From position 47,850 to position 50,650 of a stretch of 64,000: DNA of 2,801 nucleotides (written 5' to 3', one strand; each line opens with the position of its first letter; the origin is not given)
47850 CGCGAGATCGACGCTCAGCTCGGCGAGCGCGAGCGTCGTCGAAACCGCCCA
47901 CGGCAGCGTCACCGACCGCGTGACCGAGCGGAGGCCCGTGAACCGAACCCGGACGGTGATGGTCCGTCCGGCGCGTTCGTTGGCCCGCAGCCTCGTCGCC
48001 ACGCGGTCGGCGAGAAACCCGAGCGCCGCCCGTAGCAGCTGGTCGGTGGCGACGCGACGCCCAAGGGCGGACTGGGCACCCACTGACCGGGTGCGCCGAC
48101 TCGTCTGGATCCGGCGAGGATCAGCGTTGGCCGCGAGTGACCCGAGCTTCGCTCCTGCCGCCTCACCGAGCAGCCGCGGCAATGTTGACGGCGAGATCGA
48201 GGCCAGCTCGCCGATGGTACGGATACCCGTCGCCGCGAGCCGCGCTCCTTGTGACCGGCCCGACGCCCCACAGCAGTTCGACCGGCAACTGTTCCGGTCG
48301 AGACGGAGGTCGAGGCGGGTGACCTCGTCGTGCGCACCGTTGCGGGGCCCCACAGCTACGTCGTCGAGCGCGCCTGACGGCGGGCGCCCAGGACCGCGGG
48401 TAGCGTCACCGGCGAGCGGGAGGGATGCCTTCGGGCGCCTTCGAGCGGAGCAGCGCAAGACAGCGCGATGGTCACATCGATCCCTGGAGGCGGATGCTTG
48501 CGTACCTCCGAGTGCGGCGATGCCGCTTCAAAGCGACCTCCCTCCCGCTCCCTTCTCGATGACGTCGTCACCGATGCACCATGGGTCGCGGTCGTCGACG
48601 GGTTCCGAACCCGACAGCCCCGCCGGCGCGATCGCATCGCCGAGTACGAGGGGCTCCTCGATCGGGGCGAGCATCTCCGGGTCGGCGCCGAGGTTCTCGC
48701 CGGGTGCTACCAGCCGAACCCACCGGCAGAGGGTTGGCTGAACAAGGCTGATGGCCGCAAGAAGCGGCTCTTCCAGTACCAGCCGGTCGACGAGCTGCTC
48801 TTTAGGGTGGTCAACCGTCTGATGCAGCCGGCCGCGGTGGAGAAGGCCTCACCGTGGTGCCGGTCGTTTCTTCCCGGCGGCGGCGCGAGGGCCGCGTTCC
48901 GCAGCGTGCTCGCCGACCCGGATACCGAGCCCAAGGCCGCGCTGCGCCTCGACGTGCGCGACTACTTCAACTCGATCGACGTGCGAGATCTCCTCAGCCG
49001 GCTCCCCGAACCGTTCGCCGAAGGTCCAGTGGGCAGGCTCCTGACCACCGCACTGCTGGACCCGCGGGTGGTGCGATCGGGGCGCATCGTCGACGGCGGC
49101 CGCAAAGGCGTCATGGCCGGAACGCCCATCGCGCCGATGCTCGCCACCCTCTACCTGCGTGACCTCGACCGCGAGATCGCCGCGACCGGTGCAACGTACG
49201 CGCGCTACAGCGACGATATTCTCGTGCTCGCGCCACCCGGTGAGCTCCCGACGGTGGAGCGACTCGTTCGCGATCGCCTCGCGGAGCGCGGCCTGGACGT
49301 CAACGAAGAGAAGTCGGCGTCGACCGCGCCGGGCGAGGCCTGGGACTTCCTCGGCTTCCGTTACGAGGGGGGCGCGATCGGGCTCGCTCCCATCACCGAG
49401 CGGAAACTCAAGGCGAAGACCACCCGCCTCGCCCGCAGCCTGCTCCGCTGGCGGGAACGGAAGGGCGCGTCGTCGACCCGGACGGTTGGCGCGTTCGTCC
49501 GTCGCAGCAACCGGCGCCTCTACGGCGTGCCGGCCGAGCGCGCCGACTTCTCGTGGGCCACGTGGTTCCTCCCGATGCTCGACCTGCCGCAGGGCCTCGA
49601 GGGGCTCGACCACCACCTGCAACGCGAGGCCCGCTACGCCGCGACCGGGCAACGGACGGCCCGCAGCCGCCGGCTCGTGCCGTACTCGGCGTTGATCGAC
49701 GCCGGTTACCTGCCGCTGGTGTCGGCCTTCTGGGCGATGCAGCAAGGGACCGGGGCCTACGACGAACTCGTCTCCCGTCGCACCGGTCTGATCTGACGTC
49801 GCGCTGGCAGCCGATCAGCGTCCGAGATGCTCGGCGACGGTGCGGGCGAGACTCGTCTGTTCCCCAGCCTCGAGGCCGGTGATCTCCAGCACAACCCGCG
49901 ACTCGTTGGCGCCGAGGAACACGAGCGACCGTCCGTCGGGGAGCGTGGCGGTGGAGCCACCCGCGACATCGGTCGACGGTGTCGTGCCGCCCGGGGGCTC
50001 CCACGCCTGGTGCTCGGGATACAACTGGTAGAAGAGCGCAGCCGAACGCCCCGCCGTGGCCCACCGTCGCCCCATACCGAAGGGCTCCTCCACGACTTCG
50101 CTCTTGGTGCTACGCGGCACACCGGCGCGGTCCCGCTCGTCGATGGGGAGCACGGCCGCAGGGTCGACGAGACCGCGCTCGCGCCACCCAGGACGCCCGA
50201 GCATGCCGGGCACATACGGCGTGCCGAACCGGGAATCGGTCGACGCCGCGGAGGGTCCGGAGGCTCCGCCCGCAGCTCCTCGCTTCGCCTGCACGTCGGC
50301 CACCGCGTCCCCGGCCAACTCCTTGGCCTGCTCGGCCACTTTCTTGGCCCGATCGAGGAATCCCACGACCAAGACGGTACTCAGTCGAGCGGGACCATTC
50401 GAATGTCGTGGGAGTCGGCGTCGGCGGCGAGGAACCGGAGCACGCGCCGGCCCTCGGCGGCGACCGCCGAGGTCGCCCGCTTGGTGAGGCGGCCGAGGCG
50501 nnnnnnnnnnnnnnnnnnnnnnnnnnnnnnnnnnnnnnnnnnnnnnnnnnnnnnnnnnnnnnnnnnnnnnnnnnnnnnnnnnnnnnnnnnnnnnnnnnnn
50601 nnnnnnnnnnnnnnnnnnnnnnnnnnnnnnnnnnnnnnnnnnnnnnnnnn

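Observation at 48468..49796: Orphan reverse transcriptase inserted where the Y-family polymerase gene loses its 5' half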

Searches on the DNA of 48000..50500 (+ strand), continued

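Call 96: search_rna_families(source=L036, start=5830, end=6010, threshold=evalue, max_evalue=0.01, show_alignments=1)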
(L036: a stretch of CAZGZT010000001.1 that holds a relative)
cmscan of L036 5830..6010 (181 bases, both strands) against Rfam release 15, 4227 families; matches with E-value up to 0.01: 1.
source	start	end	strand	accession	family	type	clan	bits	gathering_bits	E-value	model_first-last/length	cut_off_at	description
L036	5876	5978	+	RF03026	RT-5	Gene; sRNA;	-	79.7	45.7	1.4e-16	1-104/104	no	RT-5 RNA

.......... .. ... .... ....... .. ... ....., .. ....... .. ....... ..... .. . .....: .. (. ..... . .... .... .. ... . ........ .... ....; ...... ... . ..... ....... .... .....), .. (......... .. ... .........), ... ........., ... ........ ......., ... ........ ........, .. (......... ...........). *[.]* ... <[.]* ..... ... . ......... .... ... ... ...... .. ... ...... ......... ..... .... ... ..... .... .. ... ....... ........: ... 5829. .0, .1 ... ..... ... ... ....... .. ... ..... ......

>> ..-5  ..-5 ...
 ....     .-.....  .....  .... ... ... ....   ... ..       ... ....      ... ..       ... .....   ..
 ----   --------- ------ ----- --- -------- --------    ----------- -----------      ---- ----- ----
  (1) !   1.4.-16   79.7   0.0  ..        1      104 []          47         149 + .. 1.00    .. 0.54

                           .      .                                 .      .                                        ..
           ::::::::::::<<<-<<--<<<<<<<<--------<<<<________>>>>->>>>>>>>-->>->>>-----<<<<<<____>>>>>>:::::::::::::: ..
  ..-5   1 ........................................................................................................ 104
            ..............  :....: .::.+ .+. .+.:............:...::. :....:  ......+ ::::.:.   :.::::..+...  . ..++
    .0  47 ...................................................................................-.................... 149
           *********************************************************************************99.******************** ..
